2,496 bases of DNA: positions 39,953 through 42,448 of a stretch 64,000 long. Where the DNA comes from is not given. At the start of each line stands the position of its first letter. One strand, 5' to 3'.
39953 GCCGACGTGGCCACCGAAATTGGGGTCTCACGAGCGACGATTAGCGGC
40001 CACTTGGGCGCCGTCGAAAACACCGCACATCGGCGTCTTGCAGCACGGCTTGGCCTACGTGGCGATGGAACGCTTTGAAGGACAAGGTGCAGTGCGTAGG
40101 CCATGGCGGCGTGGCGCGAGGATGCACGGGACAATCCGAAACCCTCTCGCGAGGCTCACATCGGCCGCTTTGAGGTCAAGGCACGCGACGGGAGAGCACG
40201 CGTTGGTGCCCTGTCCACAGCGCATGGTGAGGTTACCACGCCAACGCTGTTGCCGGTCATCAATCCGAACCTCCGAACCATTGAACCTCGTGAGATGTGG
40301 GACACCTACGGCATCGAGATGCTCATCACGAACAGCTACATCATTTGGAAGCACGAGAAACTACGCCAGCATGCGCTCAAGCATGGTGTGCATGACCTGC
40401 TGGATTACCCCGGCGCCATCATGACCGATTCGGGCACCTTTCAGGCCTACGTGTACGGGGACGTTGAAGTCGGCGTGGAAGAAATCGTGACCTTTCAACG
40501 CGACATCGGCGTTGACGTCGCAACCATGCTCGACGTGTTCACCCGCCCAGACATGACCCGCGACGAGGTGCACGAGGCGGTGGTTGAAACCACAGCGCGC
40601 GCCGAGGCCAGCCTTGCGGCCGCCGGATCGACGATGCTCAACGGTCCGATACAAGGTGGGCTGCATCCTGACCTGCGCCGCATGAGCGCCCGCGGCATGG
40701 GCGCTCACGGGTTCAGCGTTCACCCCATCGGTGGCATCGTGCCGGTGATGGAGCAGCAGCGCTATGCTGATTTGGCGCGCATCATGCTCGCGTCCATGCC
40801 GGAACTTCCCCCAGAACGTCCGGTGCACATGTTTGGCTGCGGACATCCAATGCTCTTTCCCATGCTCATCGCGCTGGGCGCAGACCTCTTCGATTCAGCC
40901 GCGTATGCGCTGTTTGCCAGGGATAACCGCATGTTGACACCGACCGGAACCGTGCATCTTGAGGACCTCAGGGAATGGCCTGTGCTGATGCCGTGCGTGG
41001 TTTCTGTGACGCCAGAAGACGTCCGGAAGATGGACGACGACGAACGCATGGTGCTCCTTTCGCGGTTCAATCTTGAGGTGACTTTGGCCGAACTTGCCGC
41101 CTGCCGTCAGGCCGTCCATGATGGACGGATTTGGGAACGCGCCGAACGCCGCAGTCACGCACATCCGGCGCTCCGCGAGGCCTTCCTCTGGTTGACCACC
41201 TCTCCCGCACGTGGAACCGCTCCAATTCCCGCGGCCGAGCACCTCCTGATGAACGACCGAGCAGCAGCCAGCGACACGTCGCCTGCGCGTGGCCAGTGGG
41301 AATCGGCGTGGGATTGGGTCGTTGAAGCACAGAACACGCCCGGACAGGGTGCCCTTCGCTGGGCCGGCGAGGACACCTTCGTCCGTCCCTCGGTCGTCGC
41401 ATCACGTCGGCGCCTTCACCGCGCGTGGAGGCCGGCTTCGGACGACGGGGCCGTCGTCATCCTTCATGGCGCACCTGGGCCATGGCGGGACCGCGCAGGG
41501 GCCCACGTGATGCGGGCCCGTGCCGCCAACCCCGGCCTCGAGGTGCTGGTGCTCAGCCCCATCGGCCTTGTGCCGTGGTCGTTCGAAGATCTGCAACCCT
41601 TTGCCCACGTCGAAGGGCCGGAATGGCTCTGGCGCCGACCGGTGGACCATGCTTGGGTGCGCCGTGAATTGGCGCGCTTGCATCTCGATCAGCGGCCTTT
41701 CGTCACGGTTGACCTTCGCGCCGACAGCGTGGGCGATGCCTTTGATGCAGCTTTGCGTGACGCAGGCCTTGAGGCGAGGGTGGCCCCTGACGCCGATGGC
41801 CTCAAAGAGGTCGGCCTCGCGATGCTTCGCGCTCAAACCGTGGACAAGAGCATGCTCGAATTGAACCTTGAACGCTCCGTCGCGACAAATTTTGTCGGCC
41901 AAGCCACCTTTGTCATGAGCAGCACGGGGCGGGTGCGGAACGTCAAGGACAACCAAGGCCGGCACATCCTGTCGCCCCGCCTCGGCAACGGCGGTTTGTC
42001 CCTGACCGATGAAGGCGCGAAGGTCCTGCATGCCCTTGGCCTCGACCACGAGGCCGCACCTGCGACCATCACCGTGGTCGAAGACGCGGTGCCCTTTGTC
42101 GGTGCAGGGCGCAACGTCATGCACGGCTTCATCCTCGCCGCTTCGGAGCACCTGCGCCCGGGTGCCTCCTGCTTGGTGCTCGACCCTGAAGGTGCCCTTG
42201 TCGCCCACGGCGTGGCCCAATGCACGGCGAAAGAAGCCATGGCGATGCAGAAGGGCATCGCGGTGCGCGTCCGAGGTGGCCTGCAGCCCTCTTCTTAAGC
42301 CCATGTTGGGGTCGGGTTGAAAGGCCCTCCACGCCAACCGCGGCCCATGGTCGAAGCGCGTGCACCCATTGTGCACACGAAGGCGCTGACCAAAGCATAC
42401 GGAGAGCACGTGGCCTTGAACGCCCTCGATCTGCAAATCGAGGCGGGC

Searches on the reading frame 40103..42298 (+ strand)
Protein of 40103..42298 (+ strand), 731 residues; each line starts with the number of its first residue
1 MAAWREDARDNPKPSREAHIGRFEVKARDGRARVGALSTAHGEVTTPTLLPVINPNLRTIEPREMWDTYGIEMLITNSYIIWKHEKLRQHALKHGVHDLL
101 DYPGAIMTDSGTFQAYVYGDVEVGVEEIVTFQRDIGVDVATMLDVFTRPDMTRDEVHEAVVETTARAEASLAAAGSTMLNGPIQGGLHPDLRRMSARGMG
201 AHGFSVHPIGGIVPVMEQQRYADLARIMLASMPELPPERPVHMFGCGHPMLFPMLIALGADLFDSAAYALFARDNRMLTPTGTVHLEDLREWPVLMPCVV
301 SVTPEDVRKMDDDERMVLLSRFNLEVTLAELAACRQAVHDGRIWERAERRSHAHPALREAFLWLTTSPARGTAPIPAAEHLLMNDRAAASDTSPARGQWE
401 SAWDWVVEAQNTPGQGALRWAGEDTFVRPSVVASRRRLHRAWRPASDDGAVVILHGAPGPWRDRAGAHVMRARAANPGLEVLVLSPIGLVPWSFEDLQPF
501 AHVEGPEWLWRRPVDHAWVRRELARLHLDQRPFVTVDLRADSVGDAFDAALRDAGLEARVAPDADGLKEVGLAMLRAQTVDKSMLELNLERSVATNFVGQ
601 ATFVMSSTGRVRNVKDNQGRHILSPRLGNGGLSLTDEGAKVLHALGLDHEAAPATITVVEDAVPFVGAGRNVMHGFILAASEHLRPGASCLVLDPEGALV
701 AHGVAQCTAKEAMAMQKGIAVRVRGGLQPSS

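Call 29: search_protein_families(library=pfam, proteins=[window:40103-42298:+], max_evalue=0.00001)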
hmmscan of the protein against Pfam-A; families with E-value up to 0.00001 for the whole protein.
window:40103-42298:+ (731 aa): 3 families
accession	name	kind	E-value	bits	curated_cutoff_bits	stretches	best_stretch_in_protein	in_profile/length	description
PF01702.25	TGT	-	9.9e-73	245.7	26.3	1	31-355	2-356/357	Queuine tRNA-ribosyltransferase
PF01472.26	PUA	-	1.1e-12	48.1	24.8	1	655-726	2-73/74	PUA domain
PF14810.12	TGT_C2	-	6.9e-07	29.8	25.3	1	591-644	13-67/72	Patch-forming domain C2 of tRNA-guanine transglycosylase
